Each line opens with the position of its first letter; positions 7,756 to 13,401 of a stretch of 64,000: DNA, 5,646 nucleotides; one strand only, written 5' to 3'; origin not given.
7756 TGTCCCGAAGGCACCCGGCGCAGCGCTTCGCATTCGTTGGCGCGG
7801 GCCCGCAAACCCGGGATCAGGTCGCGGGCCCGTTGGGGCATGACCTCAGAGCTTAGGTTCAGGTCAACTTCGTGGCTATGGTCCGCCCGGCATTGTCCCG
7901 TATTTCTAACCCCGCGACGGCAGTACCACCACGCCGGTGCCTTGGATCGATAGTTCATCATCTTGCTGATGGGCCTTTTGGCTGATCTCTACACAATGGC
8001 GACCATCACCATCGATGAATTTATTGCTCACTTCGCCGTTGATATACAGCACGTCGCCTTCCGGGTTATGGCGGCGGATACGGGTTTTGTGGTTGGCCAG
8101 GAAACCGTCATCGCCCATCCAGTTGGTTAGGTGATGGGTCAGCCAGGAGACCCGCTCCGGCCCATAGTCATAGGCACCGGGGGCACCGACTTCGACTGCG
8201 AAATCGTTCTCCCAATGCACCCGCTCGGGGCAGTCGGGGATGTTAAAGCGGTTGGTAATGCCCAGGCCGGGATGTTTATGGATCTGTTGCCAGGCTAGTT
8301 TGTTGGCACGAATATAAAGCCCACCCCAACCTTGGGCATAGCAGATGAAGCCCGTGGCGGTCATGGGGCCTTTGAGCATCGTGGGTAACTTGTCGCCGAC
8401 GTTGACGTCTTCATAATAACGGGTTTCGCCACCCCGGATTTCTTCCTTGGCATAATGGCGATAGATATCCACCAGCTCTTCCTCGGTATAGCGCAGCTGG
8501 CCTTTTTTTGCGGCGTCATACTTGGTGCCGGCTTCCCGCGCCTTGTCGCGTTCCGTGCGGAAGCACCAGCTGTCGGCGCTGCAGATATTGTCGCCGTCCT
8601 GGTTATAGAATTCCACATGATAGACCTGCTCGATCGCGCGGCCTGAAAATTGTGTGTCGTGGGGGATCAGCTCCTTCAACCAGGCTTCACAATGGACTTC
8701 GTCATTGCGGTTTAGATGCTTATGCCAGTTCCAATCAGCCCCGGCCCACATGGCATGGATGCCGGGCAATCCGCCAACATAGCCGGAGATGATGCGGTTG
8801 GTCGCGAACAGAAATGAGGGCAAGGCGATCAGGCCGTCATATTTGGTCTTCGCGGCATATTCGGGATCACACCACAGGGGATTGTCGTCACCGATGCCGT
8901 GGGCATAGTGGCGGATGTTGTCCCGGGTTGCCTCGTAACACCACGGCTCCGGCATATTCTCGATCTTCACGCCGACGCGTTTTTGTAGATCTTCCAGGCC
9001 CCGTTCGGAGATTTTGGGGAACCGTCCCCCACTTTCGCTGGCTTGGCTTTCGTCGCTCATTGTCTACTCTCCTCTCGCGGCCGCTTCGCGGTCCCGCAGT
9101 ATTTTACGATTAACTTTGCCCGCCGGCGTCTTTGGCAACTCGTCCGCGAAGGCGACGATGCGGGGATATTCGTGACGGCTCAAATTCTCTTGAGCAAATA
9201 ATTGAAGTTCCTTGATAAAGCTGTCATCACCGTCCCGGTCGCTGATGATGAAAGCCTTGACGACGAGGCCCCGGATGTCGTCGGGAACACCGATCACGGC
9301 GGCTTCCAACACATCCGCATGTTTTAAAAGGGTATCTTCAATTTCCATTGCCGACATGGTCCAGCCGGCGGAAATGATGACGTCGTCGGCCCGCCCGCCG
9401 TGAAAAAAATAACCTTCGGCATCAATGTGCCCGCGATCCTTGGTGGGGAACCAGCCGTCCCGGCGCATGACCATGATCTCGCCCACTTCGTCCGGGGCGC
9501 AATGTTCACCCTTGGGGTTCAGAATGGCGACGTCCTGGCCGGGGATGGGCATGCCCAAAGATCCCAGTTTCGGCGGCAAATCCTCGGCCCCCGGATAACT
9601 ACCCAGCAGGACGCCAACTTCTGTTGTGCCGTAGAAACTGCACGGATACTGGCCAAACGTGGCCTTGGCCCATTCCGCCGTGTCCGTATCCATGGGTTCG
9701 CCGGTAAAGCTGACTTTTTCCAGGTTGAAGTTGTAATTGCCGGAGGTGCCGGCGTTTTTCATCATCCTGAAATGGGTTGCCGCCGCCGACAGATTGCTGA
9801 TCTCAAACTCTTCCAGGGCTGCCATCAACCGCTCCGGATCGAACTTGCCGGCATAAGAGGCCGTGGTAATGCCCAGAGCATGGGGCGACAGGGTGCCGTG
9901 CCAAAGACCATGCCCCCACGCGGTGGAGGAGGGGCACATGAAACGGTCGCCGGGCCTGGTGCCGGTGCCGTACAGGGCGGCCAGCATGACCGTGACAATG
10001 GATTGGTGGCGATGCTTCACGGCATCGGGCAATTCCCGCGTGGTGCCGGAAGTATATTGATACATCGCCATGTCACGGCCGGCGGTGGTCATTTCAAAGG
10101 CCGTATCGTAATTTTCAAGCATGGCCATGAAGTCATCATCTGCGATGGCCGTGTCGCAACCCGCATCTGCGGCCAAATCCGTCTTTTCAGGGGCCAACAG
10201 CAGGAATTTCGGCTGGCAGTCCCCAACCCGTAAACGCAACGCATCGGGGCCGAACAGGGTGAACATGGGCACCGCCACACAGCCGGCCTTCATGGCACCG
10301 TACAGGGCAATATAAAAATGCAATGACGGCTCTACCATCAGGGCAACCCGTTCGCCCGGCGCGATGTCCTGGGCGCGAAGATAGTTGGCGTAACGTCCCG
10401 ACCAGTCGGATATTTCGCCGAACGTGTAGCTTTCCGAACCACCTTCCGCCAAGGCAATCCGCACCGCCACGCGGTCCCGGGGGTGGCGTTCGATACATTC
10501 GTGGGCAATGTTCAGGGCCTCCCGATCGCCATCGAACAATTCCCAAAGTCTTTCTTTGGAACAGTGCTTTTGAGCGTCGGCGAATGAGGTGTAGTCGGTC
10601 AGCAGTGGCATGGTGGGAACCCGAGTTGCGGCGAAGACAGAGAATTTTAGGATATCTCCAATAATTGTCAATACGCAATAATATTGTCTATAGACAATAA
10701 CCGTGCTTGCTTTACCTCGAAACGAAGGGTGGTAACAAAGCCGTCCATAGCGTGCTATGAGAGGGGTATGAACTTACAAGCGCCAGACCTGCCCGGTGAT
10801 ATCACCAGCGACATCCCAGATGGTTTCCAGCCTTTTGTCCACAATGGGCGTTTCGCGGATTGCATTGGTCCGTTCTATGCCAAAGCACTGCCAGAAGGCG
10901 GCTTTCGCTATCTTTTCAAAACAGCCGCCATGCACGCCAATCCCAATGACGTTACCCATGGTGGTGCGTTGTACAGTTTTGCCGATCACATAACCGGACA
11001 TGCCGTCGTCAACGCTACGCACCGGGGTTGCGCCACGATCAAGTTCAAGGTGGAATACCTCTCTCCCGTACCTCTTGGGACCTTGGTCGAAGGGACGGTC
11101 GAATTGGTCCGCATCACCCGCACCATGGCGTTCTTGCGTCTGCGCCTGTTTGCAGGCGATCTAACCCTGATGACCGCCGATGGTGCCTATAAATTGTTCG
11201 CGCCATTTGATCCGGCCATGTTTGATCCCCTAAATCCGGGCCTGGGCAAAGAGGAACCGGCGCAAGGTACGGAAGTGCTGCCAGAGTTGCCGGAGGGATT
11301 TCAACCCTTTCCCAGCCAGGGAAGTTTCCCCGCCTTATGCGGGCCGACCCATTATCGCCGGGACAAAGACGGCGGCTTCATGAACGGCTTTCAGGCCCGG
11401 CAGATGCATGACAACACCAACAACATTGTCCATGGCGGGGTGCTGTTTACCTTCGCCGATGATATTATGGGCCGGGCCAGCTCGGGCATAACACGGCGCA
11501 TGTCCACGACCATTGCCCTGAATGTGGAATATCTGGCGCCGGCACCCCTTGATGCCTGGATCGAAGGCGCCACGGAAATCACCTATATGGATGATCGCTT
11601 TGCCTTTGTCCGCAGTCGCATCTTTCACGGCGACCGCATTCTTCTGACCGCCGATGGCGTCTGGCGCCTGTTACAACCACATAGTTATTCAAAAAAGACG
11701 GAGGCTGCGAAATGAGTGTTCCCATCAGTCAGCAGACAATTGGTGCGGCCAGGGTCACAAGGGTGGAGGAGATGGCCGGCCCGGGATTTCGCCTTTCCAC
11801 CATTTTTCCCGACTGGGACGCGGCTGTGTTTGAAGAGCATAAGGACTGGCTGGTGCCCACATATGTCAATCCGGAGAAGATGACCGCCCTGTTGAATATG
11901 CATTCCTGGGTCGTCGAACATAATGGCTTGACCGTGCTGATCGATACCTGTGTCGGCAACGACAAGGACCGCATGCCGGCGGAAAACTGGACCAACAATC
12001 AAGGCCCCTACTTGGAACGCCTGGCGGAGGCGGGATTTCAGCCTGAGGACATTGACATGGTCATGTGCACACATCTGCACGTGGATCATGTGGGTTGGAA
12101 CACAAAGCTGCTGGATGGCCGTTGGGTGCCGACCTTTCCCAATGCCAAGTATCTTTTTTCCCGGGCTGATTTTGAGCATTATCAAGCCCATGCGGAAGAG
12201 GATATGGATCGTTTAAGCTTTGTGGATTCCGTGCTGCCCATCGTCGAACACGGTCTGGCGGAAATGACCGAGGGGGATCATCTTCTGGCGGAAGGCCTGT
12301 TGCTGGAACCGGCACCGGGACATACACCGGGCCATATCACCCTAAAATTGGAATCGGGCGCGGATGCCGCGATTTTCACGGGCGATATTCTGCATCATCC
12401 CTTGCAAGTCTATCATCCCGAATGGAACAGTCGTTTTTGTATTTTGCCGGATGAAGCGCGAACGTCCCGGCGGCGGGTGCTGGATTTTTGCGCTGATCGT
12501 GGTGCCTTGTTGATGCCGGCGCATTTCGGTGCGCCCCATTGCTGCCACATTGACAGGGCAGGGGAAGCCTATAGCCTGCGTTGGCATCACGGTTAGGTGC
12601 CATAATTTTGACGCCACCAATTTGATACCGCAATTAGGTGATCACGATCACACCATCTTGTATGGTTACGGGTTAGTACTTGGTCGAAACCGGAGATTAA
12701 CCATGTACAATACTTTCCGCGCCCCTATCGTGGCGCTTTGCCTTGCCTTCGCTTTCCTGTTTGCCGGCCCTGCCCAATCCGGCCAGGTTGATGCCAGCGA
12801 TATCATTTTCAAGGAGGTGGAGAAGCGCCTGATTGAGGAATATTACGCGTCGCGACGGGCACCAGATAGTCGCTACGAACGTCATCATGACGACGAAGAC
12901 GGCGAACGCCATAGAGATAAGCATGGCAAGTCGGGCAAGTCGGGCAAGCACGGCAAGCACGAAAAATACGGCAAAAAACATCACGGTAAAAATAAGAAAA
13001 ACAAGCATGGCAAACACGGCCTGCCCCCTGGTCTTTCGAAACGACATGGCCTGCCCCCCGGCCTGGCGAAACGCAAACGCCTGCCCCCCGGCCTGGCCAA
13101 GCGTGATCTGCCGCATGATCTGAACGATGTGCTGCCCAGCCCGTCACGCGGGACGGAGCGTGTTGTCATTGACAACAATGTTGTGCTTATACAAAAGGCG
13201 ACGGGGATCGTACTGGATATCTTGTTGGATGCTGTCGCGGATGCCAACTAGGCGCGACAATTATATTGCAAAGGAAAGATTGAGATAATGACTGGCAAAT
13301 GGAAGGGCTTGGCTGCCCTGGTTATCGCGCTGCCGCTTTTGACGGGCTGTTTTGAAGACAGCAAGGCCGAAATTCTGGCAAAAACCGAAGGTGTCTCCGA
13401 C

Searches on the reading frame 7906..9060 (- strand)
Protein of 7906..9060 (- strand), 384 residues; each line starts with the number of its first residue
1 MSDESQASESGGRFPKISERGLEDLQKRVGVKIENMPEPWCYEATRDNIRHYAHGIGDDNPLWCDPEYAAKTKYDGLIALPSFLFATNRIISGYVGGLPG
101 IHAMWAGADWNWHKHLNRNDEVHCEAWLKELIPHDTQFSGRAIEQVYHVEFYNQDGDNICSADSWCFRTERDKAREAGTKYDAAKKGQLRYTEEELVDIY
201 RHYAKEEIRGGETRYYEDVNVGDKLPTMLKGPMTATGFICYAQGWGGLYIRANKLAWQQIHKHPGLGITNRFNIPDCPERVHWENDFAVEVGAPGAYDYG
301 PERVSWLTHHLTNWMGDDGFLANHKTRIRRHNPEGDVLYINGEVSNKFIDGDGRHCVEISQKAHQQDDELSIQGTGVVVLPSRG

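Call 12: search_protein_families(library=pfam, proteins=[window:7906-9060:-])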
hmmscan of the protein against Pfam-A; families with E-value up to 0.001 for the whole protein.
window:7906-9060:- (384 aa): 2 families
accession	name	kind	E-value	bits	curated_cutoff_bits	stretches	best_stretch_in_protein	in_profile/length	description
PF13452.11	FAS1_DH_region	-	4.8e-14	53.1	22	1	38-160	8-130/132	FAS1-like, dehydratase domain region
PF01575.25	MaoC_dehydratas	-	0.00074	19.6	27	0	44-133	18-106/123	MaoC like domain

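Call 35: search_protein_families(library=ncbifam, proteins=[window:7906-9060:-], max_evalue=0.00001)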
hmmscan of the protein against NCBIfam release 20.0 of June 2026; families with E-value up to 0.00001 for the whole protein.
window:7906-9060:- (384 aa): 2 families
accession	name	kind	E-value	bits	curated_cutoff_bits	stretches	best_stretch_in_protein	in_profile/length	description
NF040620.1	fused_HadA_HadB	exception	6.1e-08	32.5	350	0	42-125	11-99/329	fused (3R)-hydroxyacyl-ACP dehydratase subunits HadA/HadB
NF010246.0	PRK13693.1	equivalog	1.4e-07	31.5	203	0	34-81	13-59/142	(3R)-hydroxyacyl-ACP dehydratase subunit HadB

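Call 36: search_solved_structures(query=window:7906-9060:-, max_evalue=0.01)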
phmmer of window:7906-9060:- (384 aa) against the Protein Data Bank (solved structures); distinct sequences matched with E-value up to 0.01: 1.
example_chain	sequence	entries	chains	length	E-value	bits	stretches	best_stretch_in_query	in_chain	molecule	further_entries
5i7n_A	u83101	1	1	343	0.0023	20.5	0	35-85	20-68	MaoC-like dehydratase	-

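Call 38: find_homologous_proteins(query=window:7906-9060:-, max_evalue=1e-40)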
Query window:7906-9060:- (384 aa): 5308 proteins with E <= 1e-40 among 6964 candidates; the best 120 are listed.
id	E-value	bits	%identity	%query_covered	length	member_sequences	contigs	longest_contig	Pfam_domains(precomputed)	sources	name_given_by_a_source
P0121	4.0e-249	845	90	100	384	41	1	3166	PF13452.12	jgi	jgi:acyl dehydratase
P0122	2.5e-245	832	88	100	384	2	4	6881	PF13452.12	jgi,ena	jgi:acyl dehydratase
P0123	3.0e-243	826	87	100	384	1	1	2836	PF13452.12,PF01575.26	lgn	-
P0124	1.1e-235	801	87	97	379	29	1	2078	PF13452.12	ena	-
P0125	2.1e-228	777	83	98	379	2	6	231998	PF13452.12,PF01575.26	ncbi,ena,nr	ncbi:MAG: MaoC family dehydratase N-terminal domain-containing protein [Alphaproteobacteria bacteriu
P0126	5.3e-228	775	84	98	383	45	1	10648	PF13452.12,PF01575.26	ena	-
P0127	4.1e-227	772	82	100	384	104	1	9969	PF13452.12,PF01575.26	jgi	-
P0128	4.6e-225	766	82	98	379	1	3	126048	PF13452.12,PF01575.26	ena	-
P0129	2.2e-211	721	77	98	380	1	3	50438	PF13452.12,PF01575.26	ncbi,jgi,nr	ncbi:MAG: MaoC family dehydratase N-terminal domain-containing protein [Alphaproteobacteria bacteriu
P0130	2.3e-210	717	76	97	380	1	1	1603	PF13452.12,PF01575.26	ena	-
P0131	5.0e-208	710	76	97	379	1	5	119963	PF13452.12,PF01575.26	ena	-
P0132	8.0e-207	706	73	99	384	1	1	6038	PF13452.12,PF01575.26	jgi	jgi:acyl dehydratase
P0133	4.2e-199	680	72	97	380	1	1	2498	PF13452.12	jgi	jgi:acyl dehydratase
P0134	5.6e-196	670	72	100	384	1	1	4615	PF13452.12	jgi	jgi:acyl dehydratase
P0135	3.1e-195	667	74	97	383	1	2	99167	PF13452.12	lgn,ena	-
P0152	1.4e-193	662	72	97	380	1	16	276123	PF13452.12,PF01575.26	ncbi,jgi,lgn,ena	-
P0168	2.0e-192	658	70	100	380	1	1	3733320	PF13452.12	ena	-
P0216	6.4e-191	653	72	97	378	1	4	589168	PF13452.12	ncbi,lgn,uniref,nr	ncbi:FAS1-like dehydratase domain-containing protein [Parapusillimonas granuli]|uniref:MaoC family d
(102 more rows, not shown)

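Call 48: find_encoding_contigs(protein=P0216, flank=9000, max_places=1)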
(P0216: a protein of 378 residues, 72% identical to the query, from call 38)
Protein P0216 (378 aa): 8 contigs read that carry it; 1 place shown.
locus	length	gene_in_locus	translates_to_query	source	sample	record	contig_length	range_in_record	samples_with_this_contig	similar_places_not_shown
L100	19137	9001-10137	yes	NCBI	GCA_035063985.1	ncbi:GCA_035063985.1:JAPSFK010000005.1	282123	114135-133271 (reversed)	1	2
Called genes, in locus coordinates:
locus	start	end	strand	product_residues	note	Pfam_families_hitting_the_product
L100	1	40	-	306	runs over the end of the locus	PF00126:HTH_1, PF03466:LysR_substrate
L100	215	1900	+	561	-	PF03485:Arg_tRNA_synt_N, PF00750:tRNA-synt_1d, PF01921:tRNA-synt_1f (faint), PF00133:tRNA-synt_1 (faint), PF09334:tRNA-synt_1g (faint), PF05746:DALR_1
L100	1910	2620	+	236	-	PF05036:SPOR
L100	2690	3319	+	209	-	PF00085:Thioredoxin (weak), PF13462:Thioredoxin_4, PF01323:DSBA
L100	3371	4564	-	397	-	PF01053:Cys_Met_Meta_PP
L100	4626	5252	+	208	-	PF01810:LysE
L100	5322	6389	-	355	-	PF00753:Lactamase_B, PF21221:B_lactamase-like_C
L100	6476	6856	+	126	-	PF00376:MerR, PF13411:MerR_1, PF09278:MerR-DNA-bind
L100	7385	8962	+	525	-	PF00501:AMP-binding, PF13193:AMP-binding_C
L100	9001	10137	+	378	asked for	PF13452:FAS1_DH_region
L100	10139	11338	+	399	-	PF02515:CoA_transf_3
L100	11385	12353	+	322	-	PF03401:TctC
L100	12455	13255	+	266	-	PF09339:HTH_IclR, PF01614:IclR_C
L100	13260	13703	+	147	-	PF03061:4HBT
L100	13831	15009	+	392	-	PF02771:Acyl-CoA_dh_N, PF02770:Acyl-CoA_dh_M, PF00441:Acyl-CoA_dh_1, PF08028:Acyl-CoA_dh_2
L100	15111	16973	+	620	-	PF20423:AceK_regulatory, PF06315:AceK_kinase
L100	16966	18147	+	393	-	PF00108:Thiolase_N, PF22691:Thiolase_C_1 (faint), PF02803:Thiolase_C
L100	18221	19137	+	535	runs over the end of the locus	PF03255:ACCA (weak), PF01039:Carboxyl_trans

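Call 49: find_encoding_contigs(protein=P0168, flank=9000, max_places=1)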
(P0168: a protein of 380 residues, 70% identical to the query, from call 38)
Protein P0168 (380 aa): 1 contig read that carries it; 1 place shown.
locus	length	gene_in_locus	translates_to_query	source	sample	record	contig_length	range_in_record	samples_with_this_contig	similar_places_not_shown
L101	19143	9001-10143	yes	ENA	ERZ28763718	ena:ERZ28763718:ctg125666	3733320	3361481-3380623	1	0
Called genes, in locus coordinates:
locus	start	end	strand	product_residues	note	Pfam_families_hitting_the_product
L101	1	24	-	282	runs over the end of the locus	PF00211:Guanylate_cyc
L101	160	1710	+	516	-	PF00989:PAS (faint), PF13188:PAS_8, PF08448:PAS_4 (faint), PF13426:PAS_9 (weak)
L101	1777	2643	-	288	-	PF00753:Lactamase_B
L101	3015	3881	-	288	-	PF00296:Bac_luciferase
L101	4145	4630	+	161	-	PF00903:Glyoxalase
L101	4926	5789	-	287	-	PF07228:SpoIIE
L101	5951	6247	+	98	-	-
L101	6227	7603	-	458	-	PF14706:Tnp_DNA_bind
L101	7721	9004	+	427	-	PF00501:AMP-binding, PF13193:AMP-binding_C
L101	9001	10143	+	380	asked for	PF13452:FAS1_DH_region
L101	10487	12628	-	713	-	PF03030:H_PPase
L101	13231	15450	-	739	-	PF00072:Response_reg, PF23198:PDE8A_N (faint), PF00990:GGDEF, PF00563:EAL, PF00072:Response_reg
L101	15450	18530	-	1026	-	PF00672:HAMP, PF00512:HisKA, PF02518:HATPase_c, PF00072:Response_reg, PF01627:Hpt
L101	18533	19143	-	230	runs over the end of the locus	PF13715:CarbopepD_reg_2 (weak), PF13620:CarboxypepD_reg (weak)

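Call 50: find_encoding_contigs(protein=P0152, flank=9000, max_places=2)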
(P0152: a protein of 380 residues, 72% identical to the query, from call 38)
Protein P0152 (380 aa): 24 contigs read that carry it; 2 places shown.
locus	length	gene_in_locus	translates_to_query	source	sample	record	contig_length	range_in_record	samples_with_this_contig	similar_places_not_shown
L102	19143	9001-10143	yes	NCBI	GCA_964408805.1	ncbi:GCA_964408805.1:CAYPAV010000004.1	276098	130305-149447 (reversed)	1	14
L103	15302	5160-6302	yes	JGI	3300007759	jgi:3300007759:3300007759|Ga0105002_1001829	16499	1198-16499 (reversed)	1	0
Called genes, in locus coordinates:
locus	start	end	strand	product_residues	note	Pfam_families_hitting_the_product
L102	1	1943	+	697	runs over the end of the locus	PF03979:Sigma70_r1_1, PF00140:Sigma70_r1_2, PF04546:Sigma70_ner, PF04542:Sigma70_r2, PF04539:Sigma70_r3, PF04545:Sigma70_r4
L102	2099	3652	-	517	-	PF01266:DAO, PF12831:FAD_oxidored (weak), PF13450:NAD_binding_8 (weak)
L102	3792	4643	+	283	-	PF05721:PhyH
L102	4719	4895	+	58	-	-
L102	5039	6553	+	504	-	PF18313:TLP1_add_C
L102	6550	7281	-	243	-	PF09994:T6SS_Tle1-like_cat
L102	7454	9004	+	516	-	PF00501:AMP-binding, PF13193:AMP-binding_C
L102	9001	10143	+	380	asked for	PF01575:MaoC_dehydratas (weak), PF13452:FAS1_DH_region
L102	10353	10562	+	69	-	PF00313:CSD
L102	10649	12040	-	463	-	PF03447:NAD_binding_3 (weak), PF21135:DRL_cat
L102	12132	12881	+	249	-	PF00535:Glycos_transf_2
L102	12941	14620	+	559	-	PF00005:ABC_tran, PF02463:SMC_N (faint), PF13476:AAA_23 (faint), PF13304:AAA_21 (faint), PF12848:ABC_tran_Xtn, PF00005:ABC_tran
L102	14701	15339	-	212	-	PF05494:MlaC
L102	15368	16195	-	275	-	PF04333:MlaA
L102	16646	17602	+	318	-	PF01022:HTH_5, PF12802:MarR_2, PF12840:HTH_20, PF13489:Methyltransf_23, PF01209:Ubie_methyltran, PF13847:Methyltransf_31, PF08241:Methyltransf_11, PF08242:Methyltransf_12, +4 more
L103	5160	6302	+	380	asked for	PF01575:MaoC_dehydratas (weak), PF13452:FAS1_DH_region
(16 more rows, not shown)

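Call 63: predict_structure(alignment_id=A2)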
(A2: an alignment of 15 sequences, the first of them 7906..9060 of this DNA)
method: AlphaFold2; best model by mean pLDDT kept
length: 384 residues; sequences in the alignment: 15
mean_pLDDT: 69.6   pTM: 0.74
mean pLDDT of the five models: 69.6, 67.2, 64.7, 62.3, 61.5
residues with pLDDT >= 90: 76; 70-90: 124; 50-70: 96; < 50: 88
segments of 3 or more residues with pLDDT < 50: 1-12, 37-44, 53-57, 183-185, 238-268, 270-274, 277-285, 287-298
pLDDT, mean of each block of 10 residues (from residue 1): 36 66 87 62 51 50 71 79 69 67 82 84 85 78 89 89 86 56 52 63 66 88 88 50 39 40 42 47 46 45 76 85 87 67 97 96 82 93 89
secondary structure, 60 per line:
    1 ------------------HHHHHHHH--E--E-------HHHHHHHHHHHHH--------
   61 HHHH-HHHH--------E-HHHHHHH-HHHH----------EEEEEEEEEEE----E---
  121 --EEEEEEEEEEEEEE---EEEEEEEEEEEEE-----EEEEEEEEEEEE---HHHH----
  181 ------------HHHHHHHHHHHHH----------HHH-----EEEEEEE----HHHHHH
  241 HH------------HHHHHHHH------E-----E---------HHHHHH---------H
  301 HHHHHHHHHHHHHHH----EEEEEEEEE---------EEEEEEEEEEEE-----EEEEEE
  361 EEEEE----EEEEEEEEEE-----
elements in order: H19-26 H40-52 H61-64 H66-69 H80-86 H88-91 E102-112 E123-136 E140-152 E158-169 H173-176 H193-205 E224-230 H235-242 H255-262 H285-290 H300-315 E320-328 E338-349 E355-365 E370-379

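Call 65: fold_search(model_id=the predicted structure, library=pdb)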
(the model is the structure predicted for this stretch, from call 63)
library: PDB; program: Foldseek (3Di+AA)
matches with E <= 10: 1694; with E <= 0.001: 182
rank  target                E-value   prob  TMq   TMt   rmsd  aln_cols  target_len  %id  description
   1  5i7n                  2.8e-18  1.00  0.58  0.67  11.5       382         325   18  MaoC-like dehydratase (released 2016-07-06)
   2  4v12                  2.3e-16  1.00  0.57  0.64  11.3       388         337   16  Crystal structure of the MSMEG_6754 dehydratase from Mycobacterium smegmatis (released 2015-03-18)
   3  9p4v_A                2.6e-12  1.00  0.47  0.11  18.2       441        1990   12  Atomic model of wild type S. cerevisiae Fatty Acid Synthase (FAS) in complex with Palmitoyl-CoA (in vitro binding) (released 2025-08-27)
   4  4e3e_A                3.6e-12  1.00  0.47  0.51  12.7       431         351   12  CRYSTAL STRUCTURE OF putative MaoC domain protein dehydratase from Chloroflexus aurantiacus J-10-fl (released 2012-03-21)
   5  8huc_B                7.8e-12  1.00  0.37  0.53   9.1       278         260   11  Crystal structure of PaIch (Pec1) (released 2023-12-27)
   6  8hgn                  8.8e-12  1.00  0.52  0.56  11.5       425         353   11  Crystal structure of MeaC (Mesaconyl-CoA hydratase) (released 2023-09-27)
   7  2uv8_G                1.6e-11  1.00  0.50  0.11  18.3       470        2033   10  Crystal structure of yeast fatty acid synthase with stalled acyl carrier protein at 3.1 angstrom resolution (released 2007-04-17)
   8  1s9c_G                2.1e-11  1.00  0.41  0.53  12.3       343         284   10  Crystal structure analysis of the 2-enoyl-CoA hydratase 2 domain of human peroxisomal multifunctional enzyme type 2 (released 2005-02-15)
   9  9p4w_A                3.8e-11  1.00  0.47  0.11  18.2       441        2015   11  Atomic model of wild type S. cerevisiae Fatty Acid Synthase (FAS) (released 2025-08-27)
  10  9d49_A                4.3e-11  1.00  0.47  0.11  18.0       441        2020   12  Atomic model of triple mutant S. cerevisiae Fatty Acid Synthase (FAS) in complex with Palmitoyl-CoA (in vitro binding) (released 2025-08-27)
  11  8prv_G                5.1e-11  1.00  0.48  0.11  18.0       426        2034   11  Asymmetric unit of the yeast fatty acid synthase in the non-rotated state with ACP at the ketosreductase domain (FASam (released 2023-11-22)
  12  8huc_A                5.8e-11  1.00  0.37  0.53  12.5       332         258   13  Crystal structure of PaIch (Pec1) (released 2023-12-27)
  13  1s9c_I                7.4e-11  1.00  0.40  0.51  13.6       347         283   11  Crystal structure analysis of the 2-enoyl-CoA hydratase 2 domain of human peroxisomal multifunctional enzyme type 2 (released 2005-02-15)
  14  6ql9_I                1.2e-10  1.00  0.47  0.10  18.4       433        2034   11  Structure of Fatty acid synthase complex from Saccharomyces cerevisiae at 2.9 Angstrom (released 2020-03-18)
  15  6ql9_L                1.4e-10  1.00  0.47  0.10  18.4       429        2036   11  Structure of Fatty acid synthase complex from Saccharomyces cerevisiae at 2.9 Angstrom (released 2020-03-18)
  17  8khg_A                1.7e-10  1.00  0.42  0.58  13.1       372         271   13  Itaconyl-CoA hydratase PaIch (released 2024-05-15)
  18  8khg_B                1.7e-10  1.00  0.41  0.56  13.8       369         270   12  Itaconyl-CoA hydratase PaIch (released 2024-05-15)
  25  8huc_C                3.6e-10  1.00  0.39  0.55  12.4       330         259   12  Crystal structure of PaIch (Pec1) (released 2023-12-27)
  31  8huc_D                1.4e-09  1.00  0.36  0.52   9.1       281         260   11  Crystal structure of PaIch (Pec1) (released 2023-12-27)
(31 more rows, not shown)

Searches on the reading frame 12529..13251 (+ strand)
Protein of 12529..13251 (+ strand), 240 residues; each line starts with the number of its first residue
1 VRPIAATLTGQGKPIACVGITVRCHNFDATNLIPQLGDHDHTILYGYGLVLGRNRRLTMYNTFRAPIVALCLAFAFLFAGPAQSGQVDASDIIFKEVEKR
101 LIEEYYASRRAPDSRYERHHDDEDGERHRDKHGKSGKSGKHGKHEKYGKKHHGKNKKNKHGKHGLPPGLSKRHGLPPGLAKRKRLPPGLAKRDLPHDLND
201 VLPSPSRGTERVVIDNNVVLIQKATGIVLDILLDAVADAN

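Call 12: search_protein_families(library=pfam, proteins=[window:12529-13251:+])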
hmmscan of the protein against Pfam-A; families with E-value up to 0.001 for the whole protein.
window:12529-13251:+ (240 aa): 1 family
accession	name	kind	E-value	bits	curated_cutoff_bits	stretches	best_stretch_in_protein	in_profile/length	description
PF11776.13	RcnB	-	0.00014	22.2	25.9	1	202-230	23-51/51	Nickel/cobalt transporter regulator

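Call 68: search_protein_families(library=pfam, proteins=[window:12598-13251:+], max_evalue=0.1)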
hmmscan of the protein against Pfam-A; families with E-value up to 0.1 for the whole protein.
window:12598-13251:+ (217 aa): 1 family
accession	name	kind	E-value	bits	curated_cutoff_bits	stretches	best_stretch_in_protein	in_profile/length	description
PF11776.13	RcnB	-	0.00011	22.5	25.9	1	179-207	23-51/51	Nickel/cobalt transporter regulator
